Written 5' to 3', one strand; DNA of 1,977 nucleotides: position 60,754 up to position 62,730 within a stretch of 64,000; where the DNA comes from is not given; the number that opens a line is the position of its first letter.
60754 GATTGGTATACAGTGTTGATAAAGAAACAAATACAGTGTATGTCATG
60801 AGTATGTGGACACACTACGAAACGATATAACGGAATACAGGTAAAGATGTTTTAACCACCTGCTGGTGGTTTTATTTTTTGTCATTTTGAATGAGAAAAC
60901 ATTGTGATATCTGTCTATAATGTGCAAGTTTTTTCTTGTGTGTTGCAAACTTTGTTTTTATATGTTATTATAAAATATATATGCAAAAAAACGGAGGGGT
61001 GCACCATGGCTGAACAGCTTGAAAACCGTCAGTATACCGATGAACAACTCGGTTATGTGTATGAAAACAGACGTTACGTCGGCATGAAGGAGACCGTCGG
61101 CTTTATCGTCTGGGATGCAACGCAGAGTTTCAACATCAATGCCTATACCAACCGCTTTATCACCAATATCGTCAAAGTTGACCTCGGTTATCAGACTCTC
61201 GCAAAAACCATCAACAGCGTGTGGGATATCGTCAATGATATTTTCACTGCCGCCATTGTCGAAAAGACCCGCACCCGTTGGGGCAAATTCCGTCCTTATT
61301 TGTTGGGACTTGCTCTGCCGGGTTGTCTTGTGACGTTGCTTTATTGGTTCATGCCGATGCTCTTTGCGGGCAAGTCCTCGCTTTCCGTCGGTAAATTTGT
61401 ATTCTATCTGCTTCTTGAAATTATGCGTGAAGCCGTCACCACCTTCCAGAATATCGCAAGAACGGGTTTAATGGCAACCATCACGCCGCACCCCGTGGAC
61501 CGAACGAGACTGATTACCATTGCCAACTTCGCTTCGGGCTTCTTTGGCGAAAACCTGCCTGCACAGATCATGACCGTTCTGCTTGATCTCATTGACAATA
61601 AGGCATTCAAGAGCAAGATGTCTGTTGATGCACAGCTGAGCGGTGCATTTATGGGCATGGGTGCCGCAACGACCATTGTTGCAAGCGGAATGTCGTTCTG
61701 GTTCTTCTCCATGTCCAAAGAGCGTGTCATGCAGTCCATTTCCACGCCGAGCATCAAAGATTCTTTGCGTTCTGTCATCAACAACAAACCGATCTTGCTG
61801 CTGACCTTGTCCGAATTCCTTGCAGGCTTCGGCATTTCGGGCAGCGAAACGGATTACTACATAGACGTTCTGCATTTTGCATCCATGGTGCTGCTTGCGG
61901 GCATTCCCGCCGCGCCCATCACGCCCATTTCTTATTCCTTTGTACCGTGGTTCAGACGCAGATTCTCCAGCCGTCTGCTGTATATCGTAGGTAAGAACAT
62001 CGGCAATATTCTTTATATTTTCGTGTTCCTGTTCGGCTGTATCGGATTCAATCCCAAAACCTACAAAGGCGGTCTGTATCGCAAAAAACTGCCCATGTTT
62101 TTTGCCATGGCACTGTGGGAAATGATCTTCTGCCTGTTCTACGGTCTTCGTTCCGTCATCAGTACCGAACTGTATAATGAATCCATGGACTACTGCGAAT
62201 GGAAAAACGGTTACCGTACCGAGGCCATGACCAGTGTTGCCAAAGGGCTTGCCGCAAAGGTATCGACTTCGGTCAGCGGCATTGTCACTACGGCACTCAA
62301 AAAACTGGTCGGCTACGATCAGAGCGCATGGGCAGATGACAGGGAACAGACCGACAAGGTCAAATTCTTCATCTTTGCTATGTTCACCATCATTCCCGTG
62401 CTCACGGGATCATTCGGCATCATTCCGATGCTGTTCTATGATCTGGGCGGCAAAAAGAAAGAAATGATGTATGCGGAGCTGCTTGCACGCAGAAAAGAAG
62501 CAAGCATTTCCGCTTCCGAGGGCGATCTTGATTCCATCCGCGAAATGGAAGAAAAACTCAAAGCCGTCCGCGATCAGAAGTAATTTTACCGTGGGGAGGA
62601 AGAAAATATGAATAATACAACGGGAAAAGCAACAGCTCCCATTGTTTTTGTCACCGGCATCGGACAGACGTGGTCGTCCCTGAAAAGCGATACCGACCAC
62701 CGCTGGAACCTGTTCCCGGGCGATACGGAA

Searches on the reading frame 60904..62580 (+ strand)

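Call 60: search_protein_families(library=pfam, proteins=[window:60904-62580:+], max_evalue=0.00001)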
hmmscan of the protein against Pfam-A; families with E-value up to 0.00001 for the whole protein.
window:60904-62580:+ (559 aa): 1 family
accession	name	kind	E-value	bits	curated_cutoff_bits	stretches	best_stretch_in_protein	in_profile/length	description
PF13347.12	MFS_2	-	8.9e-38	130.4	27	1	78-514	16-425/427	MFS/sugar transport protein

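Call 61: search_protein_families(library=padloc, proteins=[window:60904-62580:+], max_evalue=0.00001)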
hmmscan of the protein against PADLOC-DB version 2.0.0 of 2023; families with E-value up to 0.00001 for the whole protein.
window:60904-62580:+ (559 aa): 0 families
